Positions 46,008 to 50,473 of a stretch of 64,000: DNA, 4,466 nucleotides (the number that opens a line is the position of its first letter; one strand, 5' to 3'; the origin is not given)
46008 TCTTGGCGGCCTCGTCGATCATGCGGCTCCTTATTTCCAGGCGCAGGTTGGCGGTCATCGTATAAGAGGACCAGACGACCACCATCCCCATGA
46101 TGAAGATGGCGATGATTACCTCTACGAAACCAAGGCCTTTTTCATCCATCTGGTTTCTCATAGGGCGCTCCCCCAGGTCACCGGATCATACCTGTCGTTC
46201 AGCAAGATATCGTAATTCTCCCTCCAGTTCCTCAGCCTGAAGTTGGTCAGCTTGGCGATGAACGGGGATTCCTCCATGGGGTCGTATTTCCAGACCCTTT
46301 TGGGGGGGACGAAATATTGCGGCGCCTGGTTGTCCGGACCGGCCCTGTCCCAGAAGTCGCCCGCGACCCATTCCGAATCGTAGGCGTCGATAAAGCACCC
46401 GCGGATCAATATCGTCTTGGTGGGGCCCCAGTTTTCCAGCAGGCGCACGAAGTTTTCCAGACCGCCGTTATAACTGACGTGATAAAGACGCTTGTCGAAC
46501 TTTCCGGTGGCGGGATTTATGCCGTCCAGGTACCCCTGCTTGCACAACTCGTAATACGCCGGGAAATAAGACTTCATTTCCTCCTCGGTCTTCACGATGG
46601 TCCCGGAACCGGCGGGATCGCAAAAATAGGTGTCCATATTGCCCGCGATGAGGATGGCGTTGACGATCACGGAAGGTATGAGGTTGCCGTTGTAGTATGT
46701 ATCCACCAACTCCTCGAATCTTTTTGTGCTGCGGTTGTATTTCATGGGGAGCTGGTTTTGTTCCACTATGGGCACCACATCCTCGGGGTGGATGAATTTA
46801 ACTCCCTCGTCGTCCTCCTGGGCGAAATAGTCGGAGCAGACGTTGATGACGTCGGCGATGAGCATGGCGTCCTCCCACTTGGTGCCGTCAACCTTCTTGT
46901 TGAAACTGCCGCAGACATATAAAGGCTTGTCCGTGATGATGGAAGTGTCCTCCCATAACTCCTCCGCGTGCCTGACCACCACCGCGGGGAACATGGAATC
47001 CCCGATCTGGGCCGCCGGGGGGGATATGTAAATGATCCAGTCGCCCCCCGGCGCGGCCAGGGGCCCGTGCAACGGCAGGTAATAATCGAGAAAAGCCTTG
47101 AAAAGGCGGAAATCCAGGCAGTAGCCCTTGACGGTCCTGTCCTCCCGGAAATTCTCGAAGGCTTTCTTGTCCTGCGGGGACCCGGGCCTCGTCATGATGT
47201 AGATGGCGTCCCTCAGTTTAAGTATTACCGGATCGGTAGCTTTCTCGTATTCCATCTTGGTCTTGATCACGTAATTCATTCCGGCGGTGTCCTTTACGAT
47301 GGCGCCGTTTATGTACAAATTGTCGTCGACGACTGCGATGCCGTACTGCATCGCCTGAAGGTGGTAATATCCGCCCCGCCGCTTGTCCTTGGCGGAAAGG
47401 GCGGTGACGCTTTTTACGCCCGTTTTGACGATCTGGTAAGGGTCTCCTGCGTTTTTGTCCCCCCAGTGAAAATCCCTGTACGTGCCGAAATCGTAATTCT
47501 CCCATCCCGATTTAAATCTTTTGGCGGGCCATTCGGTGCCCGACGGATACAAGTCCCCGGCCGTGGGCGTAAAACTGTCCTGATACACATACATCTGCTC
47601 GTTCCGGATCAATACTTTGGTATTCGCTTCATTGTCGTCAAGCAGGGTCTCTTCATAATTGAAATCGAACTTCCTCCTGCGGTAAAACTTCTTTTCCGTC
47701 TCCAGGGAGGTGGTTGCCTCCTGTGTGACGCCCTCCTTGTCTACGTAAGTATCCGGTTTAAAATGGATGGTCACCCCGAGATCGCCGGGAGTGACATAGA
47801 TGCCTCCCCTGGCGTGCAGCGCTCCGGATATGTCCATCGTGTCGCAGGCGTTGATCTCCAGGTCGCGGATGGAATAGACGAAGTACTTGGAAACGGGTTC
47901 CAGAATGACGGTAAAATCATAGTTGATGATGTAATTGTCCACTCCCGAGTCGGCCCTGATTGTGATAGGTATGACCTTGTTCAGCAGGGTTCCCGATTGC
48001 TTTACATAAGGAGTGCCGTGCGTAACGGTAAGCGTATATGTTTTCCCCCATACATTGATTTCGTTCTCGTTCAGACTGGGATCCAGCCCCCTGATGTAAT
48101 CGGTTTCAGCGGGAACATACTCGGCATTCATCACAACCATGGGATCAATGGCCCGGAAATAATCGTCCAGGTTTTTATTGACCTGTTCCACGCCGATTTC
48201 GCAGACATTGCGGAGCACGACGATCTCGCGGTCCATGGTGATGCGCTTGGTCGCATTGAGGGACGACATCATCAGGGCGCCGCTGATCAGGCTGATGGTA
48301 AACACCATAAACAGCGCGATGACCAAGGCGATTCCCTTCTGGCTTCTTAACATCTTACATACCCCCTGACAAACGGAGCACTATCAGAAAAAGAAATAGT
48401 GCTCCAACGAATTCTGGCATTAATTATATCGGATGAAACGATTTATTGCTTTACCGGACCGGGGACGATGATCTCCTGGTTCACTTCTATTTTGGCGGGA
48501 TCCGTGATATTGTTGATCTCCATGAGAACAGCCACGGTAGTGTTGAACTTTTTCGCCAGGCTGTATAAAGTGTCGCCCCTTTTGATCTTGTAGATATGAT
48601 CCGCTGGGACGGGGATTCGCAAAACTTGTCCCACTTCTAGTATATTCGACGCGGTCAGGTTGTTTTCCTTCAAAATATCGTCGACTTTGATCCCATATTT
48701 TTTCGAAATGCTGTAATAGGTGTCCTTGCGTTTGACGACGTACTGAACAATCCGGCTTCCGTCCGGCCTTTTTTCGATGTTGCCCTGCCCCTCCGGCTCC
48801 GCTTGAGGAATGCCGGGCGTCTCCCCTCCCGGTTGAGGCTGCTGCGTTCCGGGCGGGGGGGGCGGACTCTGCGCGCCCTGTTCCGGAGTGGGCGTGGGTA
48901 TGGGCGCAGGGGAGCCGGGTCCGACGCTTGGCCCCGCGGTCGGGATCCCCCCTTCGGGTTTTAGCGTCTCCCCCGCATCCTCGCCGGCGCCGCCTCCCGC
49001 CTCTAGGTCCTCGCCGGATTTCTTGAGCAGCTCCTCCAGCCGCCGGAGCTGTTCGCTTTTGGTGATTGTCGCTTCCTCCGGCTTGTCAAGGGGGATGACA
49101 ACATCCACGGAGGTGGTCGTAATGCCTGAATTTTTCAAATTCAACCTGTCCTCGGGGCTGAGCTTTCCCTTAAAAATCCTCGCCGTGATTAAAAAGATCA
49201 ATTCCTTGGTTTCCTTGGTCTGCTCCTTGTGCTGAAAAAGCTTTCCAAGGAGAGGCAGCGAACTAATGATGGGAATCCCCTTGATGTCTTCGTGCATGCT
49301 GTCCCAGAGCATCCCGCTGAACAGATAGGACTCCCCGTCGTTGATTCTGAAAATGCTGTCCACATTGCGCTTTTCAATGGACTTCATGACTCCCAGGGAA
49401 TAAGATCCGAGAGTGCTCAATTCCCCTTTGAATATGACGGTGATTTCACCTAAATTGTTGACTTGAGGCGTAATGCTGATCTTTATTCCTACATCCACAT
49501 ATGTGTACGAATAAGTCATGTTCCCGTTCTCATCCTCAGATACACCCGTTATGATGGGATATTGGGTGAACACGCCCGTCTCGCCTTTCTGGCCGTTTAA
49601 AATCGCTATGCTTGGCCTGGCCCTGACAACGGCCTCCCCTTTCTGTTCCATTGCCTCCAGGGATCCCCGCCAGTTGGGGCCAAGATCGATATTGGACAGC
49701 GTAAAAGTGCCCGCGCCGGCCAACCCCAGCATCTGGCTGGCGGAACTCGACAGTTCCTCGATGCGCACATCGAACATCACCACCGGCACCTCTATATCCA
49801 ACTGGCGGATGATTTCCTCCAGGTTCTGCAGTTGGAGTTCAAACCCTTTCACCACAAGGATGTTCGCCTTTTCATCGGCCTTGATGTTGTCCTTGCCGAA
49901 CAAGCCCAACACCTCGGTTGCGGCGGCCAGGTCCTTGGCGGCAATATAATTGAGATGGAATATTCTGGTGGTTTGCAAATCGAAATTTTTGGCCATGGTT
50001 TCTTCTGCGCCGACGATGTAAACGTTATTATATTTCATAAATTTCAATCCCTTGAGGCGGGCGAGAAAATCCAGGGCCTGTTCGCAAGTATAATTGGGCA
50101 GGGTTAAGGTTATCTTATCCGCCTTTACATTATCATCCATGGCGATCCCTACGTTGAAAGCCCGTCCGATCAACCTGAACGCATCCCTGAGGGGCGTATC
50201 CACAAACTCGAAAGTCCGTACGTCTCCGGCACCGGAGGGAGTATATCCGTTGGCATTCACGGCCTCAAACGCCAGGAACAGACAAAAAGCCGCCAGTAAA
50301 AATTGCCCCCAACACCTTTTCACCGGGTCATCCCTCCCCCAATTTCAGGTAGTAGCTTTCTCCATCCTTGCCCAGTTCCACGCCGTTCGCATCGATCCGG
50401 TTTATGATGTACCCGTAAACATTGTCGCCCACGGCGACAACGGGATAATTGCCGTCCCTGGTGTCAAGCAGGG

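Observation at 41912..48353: Tandem duplicated, strongly diverged three-gene pilus-tip cassettes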

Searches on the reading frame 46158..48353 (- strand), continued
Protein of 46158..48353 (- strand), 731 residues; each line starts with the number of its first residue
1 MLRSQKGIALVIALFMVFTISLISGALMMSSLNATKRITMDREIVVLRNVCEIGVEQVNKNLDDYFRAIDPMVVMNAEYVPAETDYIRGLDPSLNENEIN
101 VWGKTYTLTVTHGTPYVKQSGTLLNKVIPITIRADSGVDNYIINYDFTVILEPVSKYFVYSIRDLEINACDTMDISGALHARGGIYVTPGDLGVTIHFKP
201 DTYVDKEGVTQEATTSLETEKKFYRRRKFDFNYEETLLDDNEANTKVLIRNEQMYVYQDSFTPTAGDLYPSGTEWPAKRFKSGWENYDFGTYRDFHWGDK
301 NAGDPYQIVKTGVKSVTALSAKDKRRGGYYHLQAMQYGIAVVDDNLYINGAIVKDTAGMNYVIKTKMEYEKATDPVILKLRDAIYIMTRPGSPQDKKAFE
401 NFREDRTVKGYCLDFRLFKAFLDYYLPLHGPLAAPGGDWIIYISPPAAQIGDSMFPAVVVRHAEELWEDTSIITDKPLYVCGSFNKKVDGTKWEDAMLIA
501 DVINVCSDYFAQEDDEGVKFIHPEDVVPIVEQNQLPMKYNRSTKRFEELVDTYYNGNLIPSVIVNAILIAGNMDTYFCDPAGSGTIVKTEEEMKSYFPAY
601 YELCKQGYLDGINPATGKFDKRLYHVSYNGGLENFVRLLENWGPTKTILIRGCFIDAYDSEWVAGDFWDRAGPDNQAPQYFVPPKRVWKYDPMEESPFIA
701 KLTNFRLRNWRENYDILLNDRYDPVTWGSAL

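Call 60: search_solved_structures(query=A2, max_evalue=10, show_alignments=2)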
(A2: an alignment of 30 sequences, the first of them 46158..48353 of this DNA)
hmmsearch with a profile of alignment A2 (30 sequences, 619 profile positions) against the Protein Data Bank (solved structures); distinct sequences matched with E-value up to 10: 2.
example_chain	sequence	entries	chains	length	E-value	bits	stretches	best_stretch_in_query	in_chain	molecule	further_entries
9hmf_O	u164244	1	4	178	0.36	12.5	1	5-52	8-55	Flagellar protein FliL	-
1ybf_A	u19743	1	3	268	1.1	10.9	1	565-587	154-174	AMP nucleosidase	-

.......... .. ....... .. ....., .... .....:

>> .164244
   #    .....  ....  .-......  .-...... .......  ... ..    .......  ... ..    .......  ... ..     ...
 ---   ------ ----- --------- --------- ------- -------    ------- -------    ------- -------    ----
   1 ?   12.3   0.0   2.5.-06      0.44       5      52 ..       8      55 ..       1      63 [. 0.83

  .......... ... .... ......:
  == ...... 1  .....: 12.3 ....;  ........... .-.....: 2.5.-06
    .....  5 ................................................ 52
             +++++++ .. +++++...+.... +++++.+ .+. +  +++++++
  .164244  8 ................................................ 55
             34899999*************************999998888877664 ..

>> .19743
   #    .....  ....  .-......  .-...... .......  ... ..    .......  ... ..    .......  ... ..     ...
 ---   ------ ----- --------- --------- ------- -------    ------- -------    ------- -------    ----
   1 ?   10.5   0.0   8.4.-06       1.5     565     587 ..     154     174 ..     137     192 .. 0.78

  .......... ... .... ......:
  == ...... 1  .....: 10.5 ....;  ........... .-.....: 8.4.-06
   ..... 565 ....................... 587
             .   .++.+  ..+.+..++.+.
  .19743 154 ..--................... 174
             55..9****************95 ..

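Call 92: find_related_loci(query=A2, collection=genome_contigs, flank=10000)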
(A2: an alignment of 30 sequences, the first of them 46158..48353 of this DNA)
Query A2 (731 aa) in genome_contigs; peptide patterns used: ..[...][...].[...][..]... (x = any residue, [..] = any of these).
600 stretches matched a pattern (row limit reached: there are more); 383 encode a relative of the query (tblastn E <= 1e-3); the best 80 are kept; 80 distinct loci.
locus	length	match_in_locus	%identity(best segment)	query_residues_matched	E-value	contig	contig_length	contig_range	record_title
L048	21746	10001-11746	22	2-712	2e-17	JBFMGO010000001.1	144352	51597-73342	MAG: bacterium isolate MAG299 MAG299_1, whole genome shotgun sequence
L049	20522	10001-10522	23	455-691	5e-11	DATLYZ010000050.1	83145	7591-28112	MAG TPA_asm: Gemmatimonadales bacterium isolate SMAG_U13285 k141_92002, whole genome shotgun sequence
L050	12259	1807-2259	23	471-691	1e-9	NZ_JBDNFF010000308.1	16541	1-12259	MAG: Gemmatimonas sp. isolate concoct.107.WLB k141_823125, whole genome shotgun sequence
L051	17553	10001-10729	24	396-691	1e-9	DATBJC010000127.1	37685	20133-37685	MAG TPA_asm: Gemmatimonadales bacterium isolate SMAG_U3910 k141_816551, whole genome shotgun sequence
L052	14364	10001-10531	25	451-697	1e-9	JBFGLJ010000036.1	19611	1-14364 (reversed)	MAG: Gemmatimonadales bacterium isolate Mix_sand03.2021.01.D.80 k141_2264846_length_19611_cov_13.1591, whole genome shot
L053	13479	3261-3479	45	627-696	2e-9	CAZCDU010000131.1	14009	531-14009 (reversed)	MAG TPA_asm: uncultured Victivallales bacterium isolate binchicken_co142_396 genome assembly, contig: NODE_12612_length_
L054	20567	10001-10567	28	456-691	3e-9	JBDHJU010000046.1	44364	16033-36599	MAG: Gemmatimonadota bacterium isolate BHB10-26_Bin_323 BHB10-26_Bin_323_scaffold_5696, whole genome shotgun sequence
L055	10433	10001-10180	44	628-693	3e-9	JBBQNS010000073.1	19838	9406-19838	MAG: Kiritimatiellia bacterium isolate Co_metawrap_267 Cmw_267_k141_8762522_length_19838_cov_14.0000, whole genome shotg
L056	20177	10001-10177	42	628-691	3e-9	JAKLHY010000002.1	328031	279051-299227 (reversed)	MAG: Verrucomicrobia bacterium isolate RA.bin74 RA.bin74_2, whole genome shotgun sequence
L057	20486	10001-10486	25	452-697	3e-9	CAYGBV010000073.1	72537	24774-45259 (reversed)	MAG TPA_asm: uncultured Gemmatimonadaceae bacterium isolate ERP108616_co1_411 genome assembly, contig: k119_1148887, who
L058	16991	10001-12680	21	471-692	4e-9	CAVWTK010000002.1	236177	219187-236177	MAG: uncultured bacterium isolate MFD05442.bin.2.281 genome assembly, contig: contig_1932, whole genome shotgun sequence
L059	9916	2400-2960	25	453-706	3e-9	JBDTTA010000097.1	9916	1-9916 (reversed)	MAG: Gemmatimonadales bacterium isolate cluster3_bin.285 NODE_31483_length_9916_cov_7.465571, whole genome shotgun seque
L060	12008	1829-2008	41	625-693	6e-9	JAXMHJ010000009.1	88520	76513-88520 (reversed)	MAG: Kiritimatiellia bacterium isolate STL-VER1 C1.80.fa-9, whole genome shotgun sequence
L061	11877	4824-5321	24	455-691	5e-9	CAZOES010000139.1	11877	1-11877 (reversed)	MAG TPA_asm: uncultured Gemmatimonadaceae bacterium isolate SRP237561_co1_305 genome assembly, contig: NODE_10125_length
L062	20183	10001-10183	37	628-697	8e-9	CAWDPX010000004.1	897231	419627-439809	MAG: uncultured Verrucomicrobiae bacterium isolate MFD01689.bin.2.14 genome assembly, contig: contig_15800, whole genome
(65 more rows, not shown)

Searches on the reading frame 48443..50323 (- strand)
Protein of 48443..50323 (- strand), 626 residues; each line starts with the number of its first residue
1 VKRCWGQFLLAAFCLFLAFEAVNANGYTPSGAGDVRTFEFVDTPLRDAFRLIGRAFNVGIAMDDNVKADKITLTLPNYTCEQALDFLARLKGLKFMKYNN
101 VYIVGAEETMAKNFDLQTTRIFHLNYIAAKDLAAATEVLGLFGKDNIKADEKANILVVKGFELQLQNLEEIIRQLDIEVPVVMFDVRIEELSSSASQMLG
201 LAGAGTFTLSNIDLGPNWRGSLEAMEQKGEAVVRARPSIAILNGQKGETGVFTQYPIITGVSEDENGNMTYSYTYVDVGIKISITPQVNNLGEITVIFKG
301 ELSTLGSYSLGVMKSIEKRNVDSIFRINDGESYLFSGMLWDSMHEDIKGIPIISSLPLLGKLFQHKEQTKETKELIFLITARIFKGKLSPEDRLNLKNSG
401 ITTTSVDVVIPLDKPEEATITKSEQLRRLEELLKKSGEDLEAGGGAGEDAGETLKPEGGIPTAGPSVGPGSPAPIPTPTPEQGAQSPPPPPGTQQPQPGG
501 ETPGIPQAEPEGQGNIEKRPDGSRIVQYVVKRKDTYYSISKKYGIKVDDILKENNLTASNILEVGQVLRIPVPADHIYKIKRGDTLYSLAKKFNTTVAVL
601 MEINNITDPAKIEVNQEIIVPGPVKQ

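Call 8: search_protein_families(library=pfam, proteins=[window:48443-50323:-], max_evalue=0.1)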
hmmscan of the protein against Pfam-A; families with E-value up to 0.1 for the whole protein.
window:48443-50323:- (626 aa): 11 families
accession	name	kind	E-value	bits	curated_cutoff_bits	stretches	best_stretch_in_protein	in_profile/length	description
PF00263.26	Secretin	-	8.4e-32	110.5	27.5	1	224-384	1-168/169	Bacterial type II and III secretion system protein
PF01476.26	LysM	-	2.8e-30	104.4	20.9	2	578-621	1-43/43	LysM domain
PF23473.1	LysM3_LYK4_5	-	5.9e-09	36.3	29.3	1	527-562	4-39/48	LYK4/5 LysM3 domain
PF16344.10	FecR_C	-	1.4e-07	31.9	24.4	1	38-103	2-70/70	FecR, C-terminal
PF03958.22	Secretin_N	-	4.1e-07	30.5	28.2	1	119-179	1-67/69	Bacterial type II/III secretion system short domain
PF23446.1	LysM1_NFP_LYK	-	1.1e-06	29.8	36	1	534-573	16-56/60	NFP/LYK LysM1 domain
PF23472.1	LysM2_CERK1_LYK3_4_5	-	1.3e-05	25.5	27.4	1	526-572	6-55/56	LYK3/4/5 LysM2 domain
PF23457.1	LysM2_NFP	-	3.1e-05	24.4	36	1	578-621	8-54/56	NFP LysM2 domain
PF23462.1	LysM3_NFP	-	0.00013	22.8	28.1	0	526-556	3-33/48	NFP LysM3 domain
PF07660.19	STN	-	0.0045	17.2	28.4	1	62-105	5-50/52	Secretin and TonB N terminus short domain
PF02251.23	PA28_N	-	0.065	13.7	21.2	0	546-574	32-60/61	Proteasome activator PA28, N-terminal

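Call 9: search_protein_families(library=ncbifam, proteins=[window:48443-50323:-], max_evalue=0.1)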
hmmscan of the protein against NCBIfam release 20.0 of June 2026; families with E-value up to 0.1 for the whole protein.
window:48443-50323:- (626 aa): 25 families
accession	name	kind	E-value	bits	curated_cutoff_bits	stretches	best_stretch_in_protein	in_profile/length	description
TIGR02517.1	type_II_gspD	equivalog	5.2e-35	121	351.35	2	196-386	395-592/600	type II secretion system secretin GspD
TIGR02515.1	IV_pilus_PilQ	subfamily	2.7e-34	118.9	284.35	2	37-201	5-191/428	type IV pilus secretin PilQ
TIGR02516.1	type_III_yscC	equivalog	1.1e-21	77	238.45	2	221-384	296-461/463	type III secretion system outer membrane ring subunit SctC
TIGR02519.1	pilus_MshL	equivalog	5.2e-19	68.3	250.2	1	202-383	90-289/290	pilus (MSHA type) biogenesis protein MshL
NF010083.0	PRK13568.1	equivalog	4.9e-16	58.5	554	2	261-384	293-417/419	DNA uptake porin HofQ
NF040883.1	amid_act_ActS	equivalog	2.3e-15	56.5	375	2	575-620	33-78/242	amidase activator ActS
NF050804.1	CellDivDipMCaul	equivalog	1.3e-14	54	900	1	479-622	86-231/634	cell division endopeptidase DipM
NF047755.1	LIC_10271_M23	exception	3.7e-14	53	180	2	524-577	23-76/207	LIC_10271 family cell wall hydrolase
NF007851.2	PRK10560.1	exception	1.2e-13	50.6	598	2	260-384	284-409/412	DNA uptake porin HofQ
NF041208.1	celldiv_DipM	equivalog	5.9e-11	42.2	740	2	522-574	183-231/419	cell division endopeptidase DipM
NF008050.0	PRK10783.1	equivalog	1.8e-10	39.8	508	1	526-613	344-440/457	murein transglycosylase D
NF011873.0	PRK15346.1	equivalog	2.9e-10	39.4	524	1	144-385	235-495/499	EscC/YscC/HrcC family type III secretion system outer membrane ring protein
NF004974.0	PRK06347.1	equivalog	6.9e-09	35.2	701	1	518-570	540-591/592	1,4-beta-N-acetylmuramoylhydrolase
NF047657.1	CellWlHdaseLepto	equivalog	1.5e-08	34.4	400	2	527-571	28-72/221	hypothetical protein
NF052398.1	Agg_Promo_Fact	equivalog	2.9e-08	34.1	170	2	574-621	27-74/202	aggregation-promoting factor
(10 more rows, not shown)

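Call 14: find_related_loci(query=window:48443-50323:-, collection=genome_contigs, flank=10000)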
Query window:48443-50323:- (626 aa) in genome_contigs; peptide patterns used: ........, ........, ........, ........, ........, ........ (x = any residue, [..] = any of these).
56 stretches matched a pattern; 9 encode a relative of the query (tblastn E <= 1e-3); 9 distinct loci.
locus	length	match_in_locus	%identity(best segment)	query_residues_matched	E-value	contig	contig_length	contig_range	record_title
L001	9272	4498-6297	29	29-626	2e-71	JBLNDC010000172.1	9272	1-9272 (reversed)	MAG: Bacteroidota bacterium isolate MAG109 PRJNA950955_bin18_renamed_171, whole genome shotgun sequence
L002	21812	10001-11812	30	13-624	1e-70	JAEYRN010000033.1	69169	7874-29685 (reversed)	MAG: Bacillota bacterium isolate OH_CBB_61 k127_347301, whole genome shotgun sequence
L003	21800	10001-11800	31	29-621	7e-49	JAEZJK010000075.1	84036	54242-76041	MAG: Bacillota bacterium isolate OH_CDB_235 k127_1064693, whole genome shotgun sequence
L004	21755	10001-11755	25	3-624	4e-46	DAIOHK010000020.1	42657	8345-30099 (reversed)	MAG TPA_asm: Bacillota bacterium isolate CTOTU40321 NODE_775_length_42657_cov_7.979179, whole genome shotgun sequence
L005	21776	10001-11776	45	2-621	2e-23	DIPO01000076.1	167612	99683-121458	MAG TPA_asm: Firmicutes bacterium UBA5486 UBA5486_contig_102, whole genome shotgun sequence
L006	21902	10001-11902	30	29-626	1e-44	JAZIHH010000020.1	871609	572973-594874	MAG: Bacillota bacterium isolate bin9.1 bin9.1_contig_1_polypolish, whole genome shotgun sequence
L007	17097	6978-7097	53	578-614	3e-5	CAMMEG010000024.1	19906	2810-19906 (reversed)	MAG: uncultured Eubacteriaceae bacterium isolate ERR7167036_bin.21_MetaWRAP_v1.1_MAG genome assembly, contig: NODE_1389_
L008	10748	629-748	50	578-614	4e-5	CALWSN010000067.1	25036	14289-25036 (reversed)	MAG: uncultured Clostridia bacterium isolate E16__bin148 genome assembly, contig: E16__k127_6506590, whole genome shotgu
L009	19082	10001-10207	39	551-621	4e-5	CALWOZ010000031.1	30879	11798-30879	MAG: uncultured Clostridia bacterium isolate BRZ_IE__bin35 genome assembly, contig: BRZ_IE__NODE_2532_length_30879_cov_2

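Call 71: find_related_loci(query=A7, collection=genome_contigs, flank=10000)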
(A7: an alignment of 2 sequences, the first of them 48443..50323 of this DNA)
Query A7 (626 aa) in genome_contigs; peptide patterns used: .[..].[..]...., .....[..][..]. (x = any residue, [..] = any of these).
140 stretches matched a pattern; 3 encode a relative of the query (tblastn E <= 1e-3); 3 distinct loci.
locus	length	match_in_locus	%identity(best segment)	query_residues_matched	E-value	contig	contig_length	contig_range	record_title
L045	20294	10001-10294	29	528-621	1e-8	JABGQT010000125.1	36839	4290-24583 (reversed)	MAG: Anaerolineae bacterium isolate co234_bin62 NODE_2270_length_36839_cov_15.886663, whole genome shotgun sequence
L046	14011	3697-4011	25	521-618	2e-8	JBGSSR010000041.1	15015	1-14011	MAG: Sphingomonadaceae bacterium isolate JTS-AC387 k141_1980454, whole genome shotgun sequence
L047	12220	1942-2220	35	453-620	6e-6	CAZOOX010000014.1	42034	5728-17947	MAG TPA_asm: uncultured Anaerolineaceae bacterium isolate binchicken_co65_453 genome assembly, contig: NODE_3585_length_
